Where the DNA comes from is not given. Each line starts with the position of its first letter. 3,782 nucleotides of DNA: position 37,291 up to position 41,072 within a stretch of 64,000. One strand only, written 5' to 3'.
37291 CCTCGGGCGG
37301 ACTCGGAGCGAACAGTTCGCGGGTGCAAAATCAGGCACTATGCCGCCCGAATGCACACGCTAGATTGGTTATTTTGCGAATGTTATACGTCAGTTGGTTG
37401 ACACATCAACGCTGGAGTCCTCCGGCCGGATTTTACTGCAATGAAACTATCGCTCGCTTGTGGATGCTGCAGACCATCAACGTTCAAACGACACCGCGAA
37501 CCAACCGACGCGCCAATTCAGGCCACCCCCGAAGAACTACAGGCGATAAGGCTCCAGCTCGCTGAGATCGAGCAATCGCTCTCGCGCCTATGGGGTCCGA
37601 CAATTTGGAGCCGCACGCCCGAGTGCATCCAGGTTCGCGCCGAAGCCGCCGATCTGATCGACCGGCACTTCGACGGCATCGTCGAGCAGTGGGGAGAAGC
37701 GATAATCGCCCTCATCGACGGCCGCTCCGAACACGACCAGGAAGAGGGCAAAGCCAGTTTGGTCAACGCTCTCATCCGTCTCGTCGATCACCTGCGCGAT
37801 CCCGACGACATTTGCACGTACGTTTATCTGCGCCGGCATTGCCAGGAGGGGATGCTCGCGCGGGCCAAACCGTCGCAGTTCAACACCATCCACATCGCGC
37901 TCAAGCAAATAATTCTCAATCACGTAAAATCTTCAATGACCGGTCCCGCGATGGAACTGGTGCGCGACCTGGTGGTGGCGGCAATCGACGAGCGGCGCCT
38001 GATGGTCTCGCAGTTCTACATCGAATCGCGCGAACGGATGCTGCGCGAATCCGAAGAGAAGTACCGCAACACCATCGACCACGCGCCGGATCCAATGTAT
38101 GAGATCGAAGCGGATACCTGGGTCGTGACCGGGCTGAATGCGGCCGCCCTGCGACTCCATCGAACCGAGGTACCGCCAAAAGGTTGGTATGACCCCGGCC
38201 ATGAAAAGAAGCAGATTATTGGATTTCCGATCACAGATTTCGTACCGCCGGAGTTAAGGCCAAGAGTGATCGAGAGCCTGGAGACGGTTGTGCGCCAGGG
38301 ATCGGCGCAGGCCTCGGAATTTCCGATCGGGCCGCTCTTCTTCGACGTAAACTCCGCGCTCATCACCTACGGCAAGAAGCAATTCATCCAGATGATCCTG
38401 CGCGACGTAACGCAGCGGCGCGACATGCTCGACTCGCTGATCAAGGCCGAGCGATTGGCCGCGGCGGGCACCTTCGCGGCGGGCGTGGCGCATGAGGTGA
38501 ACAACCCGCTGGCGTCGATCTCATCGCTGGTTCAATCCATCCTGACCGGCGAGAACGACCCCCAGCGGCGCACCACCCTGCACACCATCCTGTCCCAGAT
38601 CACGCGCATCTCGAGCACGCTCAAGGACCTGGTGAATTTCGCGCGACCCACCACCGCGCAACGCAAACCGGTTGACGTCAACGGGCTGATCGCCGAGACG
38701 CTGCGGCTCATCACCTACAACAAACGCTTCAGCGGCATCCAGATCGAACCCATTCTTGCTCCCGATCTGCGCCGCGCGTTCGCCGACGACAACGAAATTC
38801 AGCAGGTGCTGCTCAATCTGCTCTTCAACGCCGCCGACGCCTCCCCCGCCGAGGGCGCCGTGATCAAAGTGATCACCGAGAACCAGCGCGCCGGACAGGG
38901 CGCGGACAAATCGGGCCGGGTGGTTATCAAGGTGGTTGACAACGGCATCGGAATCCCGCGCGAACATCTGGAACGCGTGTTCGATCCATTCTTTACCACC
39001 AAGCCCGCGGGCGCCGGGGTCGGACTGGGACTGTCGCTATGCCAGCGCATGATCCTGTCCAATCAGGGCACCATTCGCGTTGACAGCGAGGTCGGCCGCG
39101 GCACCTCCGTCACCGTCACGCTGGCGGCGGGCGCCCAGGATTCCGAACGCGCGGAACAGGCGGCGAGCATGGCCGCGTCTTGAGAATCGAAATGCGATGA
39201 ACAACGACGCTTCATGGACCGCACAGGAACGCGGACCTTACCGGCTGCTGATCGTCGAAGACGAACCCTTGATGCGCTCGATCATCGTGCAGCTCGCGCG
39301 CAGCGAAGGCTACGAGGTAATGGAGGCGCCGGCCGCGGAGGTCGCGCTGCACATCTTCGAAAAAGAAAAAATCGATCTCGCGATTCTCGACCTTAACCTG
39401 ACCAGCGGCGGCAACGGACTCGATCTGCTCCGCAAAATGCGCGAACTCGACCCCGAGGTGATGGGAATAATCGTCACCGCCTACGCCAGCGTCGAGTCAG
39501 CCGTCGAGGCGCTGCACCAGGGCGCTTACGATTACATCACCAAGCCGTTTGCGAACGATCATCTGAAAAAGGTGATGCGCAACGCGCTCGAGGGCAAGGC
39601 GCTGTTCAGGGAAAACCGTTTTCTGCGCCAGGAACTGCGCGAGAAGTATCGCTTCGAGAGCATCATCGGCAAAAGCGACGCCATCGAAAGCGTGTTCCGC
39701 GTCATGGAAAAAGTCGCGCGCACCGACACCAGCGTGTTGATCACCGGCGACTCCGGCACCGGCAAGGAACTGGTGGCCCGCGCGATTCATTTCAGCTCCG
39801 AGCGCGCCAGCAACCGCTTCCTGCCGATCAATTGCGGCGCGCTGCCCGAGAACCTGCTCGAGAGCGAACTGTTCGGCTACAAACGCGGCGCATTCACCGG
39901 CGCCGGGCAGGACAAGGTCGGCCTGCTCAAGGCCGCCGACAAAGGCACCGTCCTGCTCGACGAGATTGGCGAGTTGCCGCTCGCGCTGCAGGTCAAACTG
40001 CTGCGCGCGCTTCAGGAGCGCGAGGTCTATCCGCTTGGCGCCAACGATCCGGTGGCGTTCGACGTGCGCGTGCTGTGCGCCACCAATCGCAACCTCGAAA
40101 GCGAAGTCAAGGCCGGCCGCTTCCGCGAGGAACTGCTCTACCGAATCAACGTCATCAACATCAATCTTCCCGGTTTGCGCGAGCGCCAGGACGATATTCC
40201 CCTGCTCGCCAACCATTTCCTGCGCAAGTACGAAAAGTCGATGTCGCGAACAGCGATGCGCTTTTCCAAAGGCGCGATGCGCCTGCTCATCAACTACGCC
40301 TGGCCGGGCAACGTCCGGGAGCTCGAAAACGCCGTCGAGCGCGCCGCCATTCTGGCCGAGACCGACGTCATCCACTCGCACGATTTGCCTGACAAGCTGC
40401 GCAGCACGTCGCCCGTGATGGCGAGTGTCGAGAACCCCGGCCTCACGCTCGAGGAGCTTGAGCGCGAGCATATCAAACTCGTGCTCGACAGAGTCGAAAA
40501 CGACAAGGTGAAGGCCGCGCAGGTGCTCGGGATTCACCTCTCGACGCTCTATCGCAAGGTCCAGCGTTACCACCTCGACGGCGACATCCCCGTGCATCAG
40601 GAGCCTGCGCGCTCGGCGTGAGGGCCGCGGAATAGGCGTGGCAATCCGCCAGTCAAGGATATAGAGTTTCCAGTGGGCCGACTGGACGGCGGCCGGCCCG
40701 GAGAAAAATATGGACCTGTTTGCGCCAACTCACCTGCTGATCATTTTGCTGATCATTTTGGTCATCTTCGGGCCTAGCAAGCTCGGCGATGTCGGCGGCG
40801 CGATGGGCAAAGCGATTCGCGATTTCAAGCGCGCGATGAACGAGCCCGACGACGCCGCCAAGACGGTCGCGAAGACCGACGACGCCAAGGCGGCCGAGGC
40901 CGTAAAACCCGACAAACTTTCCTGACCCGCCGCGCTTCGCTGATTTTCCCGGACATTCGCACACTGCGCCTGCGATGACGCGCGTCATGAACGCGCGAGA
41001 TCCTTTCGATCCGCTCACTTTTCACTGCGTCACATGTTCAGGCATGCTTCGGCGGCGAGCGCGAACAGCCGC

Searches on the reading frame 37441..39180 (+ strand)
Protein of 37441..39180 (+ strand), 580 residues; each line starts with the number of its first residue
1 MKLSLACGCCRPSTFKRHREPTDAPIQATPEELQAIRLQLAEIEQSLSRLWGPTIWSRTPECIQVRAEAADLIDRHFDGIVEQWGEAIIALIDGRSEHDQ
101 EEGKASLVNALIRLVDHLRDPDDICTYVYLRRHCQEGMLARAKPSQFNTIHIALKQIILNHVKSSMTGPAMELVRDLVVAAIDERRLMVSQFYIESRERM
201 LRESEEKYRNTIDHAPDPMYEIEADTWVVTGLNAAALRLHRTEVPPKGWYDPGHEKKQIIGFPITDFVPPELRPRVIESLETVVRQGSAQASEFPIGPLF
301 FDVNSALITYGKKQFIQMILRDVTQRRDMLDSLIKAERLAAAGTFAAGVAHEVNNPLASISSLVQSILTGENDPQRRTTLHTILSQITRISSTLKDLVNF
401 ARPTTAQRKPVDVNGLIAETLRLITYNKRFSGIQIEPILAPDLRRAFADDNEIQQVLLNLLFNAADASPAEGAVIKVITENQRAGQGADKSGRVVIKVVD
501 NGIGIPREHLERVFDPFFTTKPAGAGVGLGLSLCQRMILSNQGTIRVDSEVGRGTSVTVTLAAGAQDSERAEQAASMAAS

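Call 7: search_protein_families(library=ncbifam, proteins=[window:37441-39180:+], max_evalue=0.001)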
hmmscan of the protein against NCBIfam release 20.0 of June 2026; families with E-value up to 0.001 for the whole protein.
window:37441-39180:+ (580 aa): 80 families (the best 25 are shown)
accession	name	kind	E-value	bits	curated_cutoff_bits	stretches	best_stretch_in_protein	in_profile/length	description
NF008468.0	PRK11360.1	equivalog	2.5e-72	244.1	646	1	303-568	355-613/616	two-component system sensor histidine kinase AtoS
NF052574.1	HisKinEspCMyxo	equivalog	7e-51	173.3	1200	1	312-577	387-651/785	serine histidine kinase EspC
NF007688.0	PRK10364.1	equivalog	6e-48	163.7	479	1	324-566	222-454/460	two-component system sensor histidine kinase ZraS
NF010411.0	PRK13837.1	equivalog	1.3e-43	149.1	647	1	321-573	429-685/828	two-component system VirA-like sensor kinase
NF052573.1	HisKinEspAMyxo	equivalog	1.4e-43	149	1400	1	317-574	359-622/755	serine histidine kinase EspA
NF010076.0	PRK13557.1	subfamily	4e-40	137.7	631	1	321-577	142-408/540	histidine kinase famiy protein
NF053867.1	SprKinKinDBac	equivalog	1.3e-36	126.1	775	1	335-563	279-497/500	sporulation kinase KinD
NF046026.1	HisKinCckACaul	equivalog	8.6e-35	120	1000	1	313-574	273-543/678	cell cycle histidine kinase CckA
NF046020.1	HisKinCckABruc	equivalog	1.6e-34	119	1000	1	321-573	459-717/868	cell cycle histidine kinase CckA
NF038348.1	T2SS_HK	subfamily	1.9e-33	115.8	450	2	387-561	408-571/574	histidine kinase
NF046044.1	PnpS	equivalog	3.3e-33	115.3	400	1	297-561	133-389/390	two-component system histidine kinase PnpS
NF047466.1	hybrid_RR_LvrB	exception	8.2e-31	107.5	500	1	324-561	134-374/377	hybrid histidine kinase/response regulator LvrB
NF008302.0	PRK11091.1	equivalog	1.8e-28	99.2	838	1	253-574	189-516/779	aerobic respiration two-component sensor histidine kinase ArcB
NF047497.1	HK_LIC_12097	equivalog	3.3e-28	98.5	500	1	316-559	124-362/367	LIC_12097 family sensor histidine kinase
TIGR02966.1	phoR_proteo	equivalog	1.9e-27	96.2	334.2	1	306-560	88-332/333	phosphate regulon sensor histidine kinase PhoR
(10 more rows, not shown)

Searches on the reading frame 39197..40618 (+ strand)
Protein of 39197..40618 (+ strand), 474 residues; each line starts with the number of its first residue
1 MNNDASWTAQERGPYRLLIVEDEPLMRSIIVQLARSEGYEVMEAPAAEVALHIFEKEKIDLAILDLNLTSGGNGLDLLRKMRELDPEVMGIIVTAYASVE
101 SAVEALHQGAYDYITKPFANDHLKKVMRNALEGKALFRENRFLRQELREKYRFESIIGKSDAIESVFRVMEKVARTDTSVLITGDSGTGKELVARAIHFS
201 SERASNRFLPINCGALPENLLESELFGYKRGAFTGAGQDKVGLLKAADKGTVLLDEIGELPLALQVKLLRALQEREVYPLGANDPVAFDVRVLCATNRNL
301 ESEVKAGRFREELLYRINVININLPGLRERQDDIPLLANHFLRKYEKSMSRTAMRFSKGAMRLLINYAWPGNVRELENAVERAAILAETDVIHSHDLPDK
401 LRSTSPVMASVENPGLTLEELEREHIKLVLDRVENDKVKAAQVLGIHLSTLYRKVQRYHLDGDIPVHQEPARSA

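Call 7: search_protein_families(library=ncbifam, proteins=[window:39197-40618:+], max_evalue=0.001)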
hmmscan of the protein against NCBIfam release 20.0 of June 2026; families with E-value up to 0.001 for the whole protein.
window:39197-40618:+ (474 aa): 120 families (the best 25 are shown)
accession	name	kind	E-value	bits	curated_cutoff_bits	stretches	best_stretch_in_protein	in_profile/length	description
NF008469.0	PRK11361.1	equivalog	6.6e-135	450.4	714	1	15-461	5-457/461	acetoacetate metabolism transcriptional regulator AtoC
TIGR02915.1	PEP_resp_reg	equivalog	3.5e-123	411.8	502.6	1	17-460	1-444/445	PEP-CTERM-box response regulator transcription factor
TIGR01818.1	ntrC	equivalog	3.5e-116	388.7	558.6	1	18-438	2-419/463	nitrogen regulation protein NR(I)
NF007689.0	PRK10365.1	equivalog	3.2e-112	375.5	760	1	17-457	8-441/441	sigma-54-dependent response regulator transcription factor ZraR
NF011695.0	PRK15115.1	equivalog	4.3e-110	368.5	763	1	12-462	4-440/445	two-component system response regulator GlrR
NF041552.1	TF_PrdR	equivalog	3.4e-109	365.8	795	1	143-459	254-577/577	sigma-54 dependent transcriptional regulator PrdR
NF051870.1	NAssimRespRegNtrX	equivalog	2.6e-106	356.2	600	1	17-456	4-448/452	nitrogen assimilation response regulator NtrX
TIGR01817.1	nifA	equivalog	5.8e-102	342.2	528.85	1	143-400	185-441/534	nif-specific transcriptional activator NifA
NF049963.1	RespRegFlgRCampy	domain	1.6e-100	336.9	750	1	17-460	3-429/429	fla regulon two-component system response regulator FlgR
NF041946.1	LuxO_transreg_Vib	equivalog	4.3e-100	335.7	800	1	46-407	28-386/463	quorum-sensing sigma-54 dependent transcriptional regulator LuxO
NF038308.1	RNA_repair_RtcR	equivalog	3.8e-99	332.9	650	1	94-416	118-451/530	RNA repair transcriptional activator RtcR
NF050807.1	TransRegFlbDCaul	equivalog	6e-98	328.6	750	1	17-462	3-442/454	sigma-54-dependent transcriptional regulator FlbD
NF003451.0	PRK05022.1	equivalog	2.5e-95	320.1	476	1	141-460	177-510/512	nitric oxide reductase transcriptional regulator NorR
NF008176.1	PRK10923.1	equivalog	5.4e-94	315.4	620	1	17-406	6-390/469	nitrogen regulation protein NR(I)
TIGR02329.1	propionate_PrpR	equivalog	6e-93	312.2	499.2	1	142-456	200-525/526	propionate catabolism operon regulatory protein PrpR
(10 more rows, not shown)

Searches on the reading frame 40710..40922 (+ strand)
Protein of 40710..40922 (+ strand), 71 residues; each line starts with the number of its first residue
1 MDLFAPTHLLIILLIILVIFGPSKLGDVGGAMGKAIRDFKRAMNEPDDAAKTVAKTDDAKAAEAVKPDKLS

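Call 6: search_protein_families(library=pfam, proteins=[window:40710-40922:+], max_evalue=0.01)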
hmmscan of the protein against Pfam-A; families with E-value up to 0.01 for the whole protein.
window:40710-40922:+ (71 aa): 1 family
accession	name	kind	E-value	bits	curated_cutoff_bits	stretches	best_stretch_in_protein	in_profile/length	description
PF02416.21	TatA_B_E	-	6.7e-17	60.9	21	1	6-51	3-48/53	mttA/Hcf106 family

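Call 73: find_encoding_contigs(protein=window:40710-40922:+, flank=6000, max_places=10)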
Protein window:40710-40922:+ (71 aa): 22 contigs read that carry it; 10 places shown.
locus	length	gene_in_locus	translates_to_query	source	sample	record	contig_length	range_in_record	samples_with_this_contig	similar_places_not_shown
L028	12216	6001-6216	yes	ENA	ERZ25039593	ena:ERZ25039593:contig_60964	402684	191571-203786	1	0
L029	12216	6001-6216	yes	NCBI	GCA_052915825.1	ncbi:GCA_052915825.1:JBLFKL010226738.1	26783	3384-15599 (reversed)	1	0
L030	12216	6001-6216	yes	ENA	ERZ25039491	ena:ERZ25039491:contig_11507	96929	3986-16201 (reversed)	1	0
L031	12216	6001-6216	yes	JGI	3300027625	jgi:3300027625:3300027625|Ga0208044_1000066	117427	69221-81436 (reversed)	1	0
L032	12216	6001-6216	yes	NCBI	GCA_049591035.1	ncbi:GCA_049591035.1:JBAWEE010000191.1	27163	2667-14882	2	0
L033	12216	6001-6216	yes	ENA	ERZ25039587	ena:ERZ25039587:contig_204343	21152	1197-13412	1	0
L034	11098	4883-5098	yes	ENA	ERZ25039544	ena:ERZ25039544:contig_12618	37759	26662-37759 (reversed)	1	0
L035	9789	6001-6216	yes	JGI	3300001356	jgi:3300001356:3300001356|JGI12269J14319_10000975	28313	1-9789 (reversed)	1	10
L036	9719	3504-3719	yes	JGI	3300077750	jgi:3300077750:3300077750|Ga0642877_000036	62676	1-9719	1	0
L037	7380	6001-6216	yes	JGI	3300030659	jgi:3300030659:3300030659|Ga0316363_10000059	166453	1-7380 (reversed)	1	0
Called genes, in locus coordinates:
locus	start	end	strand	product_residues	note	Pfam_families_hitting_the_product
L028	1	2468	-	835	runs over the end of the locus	PF13506:Glyco_transf_21, PF00535:Glycos_transf_2, PF10111:Glyco_tranf_2_2 (weak), PF13641:Glyco_tranf_2_3, PF13632:Glyco_trans_2_3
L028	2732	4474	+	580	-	PF00512:HisKA, PF02518:HATPase_c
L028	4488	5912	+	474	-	PF00072:Response_reg, PF00158:Sigma54_activat, PF14532:Sigma54_activ_2, PF07728:AAA_5 (faint), PF25601:AAA_lid_14, PF02954:HTH_8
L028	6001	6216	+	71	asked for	PF02416:TatA_B_E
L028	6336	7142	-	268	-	PF01048:PNP_UDP_1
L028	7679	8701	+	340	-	PF14522:Cytochrome_C7 (faint), PF14537:Cytochrom_c3_2 (faint), PF22113:Mtrc-MtrF_II-IV_dom (faint), PF22678:Cytochrom_c_NrfB-like (weak), PF09699:Paired_CXXCH_1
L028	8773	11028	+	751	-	PF11854:MtrB_PioB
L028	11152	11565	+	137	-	PF00034:Cytochrom_C, PF13442:Cytochrome_CBB3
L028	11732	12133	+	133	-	PF13442:Cytochrome_CBB3, PF00034:Cytochrom_C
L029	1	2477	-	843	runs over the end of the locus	PF13506:Glyco_transf_21, PF00535:Glycos_transf_2, PF10111:Glyco_tranf_2_2, PF13641:Glyco_tranf_2_3, PF13632:Glyco_trans_2_3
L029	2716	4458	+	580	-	PF00512:HisKA, PF02518:HATPase_c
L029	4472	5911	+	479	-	PF00072:Response_reg, PF00158:Sigma54_activat, PF13191:AAA_16 (faint), PF14532:Sigma54_activ_2, PF07728:AAA_5 (faint), PF25601:AAA_lid_14, PF02954:HTH_8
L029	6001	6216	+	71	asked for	PF02416:TatA_B_E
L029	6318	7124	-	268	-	PF01048:PNP_UDP_1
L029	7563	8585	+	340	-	PF14522:Cytochrome_C7 (faint), PF22113:Mtrc-MtrF_II-IV_dom (faint), PF22678:Cytochrom_c_NrfB-like (weak), PF14537:Cytochrom_c3_2 (weak), PF09699:Paired_CXXCH_1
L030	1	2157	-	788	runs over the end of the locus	PF13506:Glyco_transf_21, PF00535:Glycos_transf_2, PF10111:Glyco_tranf_2_2, PF13641:Glyco_tranf_2_3, PF13632:Glyco_trans_2_3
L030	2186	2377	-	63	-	-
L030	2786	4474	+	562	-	PF00512:HisKA, PF02518:HATPase_c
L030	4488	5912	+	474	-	PF00072:Response_reg, PF00158:Sigma54_activat, PF13191:AAA_16 (faint), PF14532:Sigma54_activ_2, PF07728:AAA_5 (faint), PF25601:AAA_lid_14, PF02954:HTH_8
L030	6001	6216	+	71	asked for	PF02416:TatA_B_E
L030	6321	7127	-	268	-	PF01048:PNP_UDP_1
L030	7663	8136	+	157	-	-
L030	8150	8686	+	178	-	PF14522:Cytochrome_C7 (faint), PF22678:Cytochrom_c_NrfB-like (faint), PF09699:Paired_CXXCH_1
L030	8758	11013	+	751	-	PF11854:MtrB_PioB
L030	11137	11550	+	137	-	PF00034:Cytochrom_C, PF13442:Cytochrome_CBB3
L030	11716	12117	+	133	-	PF13442:Cytochrome_CBB3, PF00034:Cytochrom_C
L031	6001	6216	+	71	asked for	PF02416:TatA_B_E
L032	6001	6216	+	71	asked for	PF02416:TatA_B_E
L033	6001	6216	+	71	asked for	PF02416:TatA_B_E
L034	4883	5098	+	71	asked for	PF02416:TatA_B_E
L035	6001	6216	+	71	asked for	PF02416:TatA_B_E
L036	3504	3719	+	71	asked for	PF02416:TatA_B_E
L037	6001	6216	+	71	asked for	PF02416:TatA_B_E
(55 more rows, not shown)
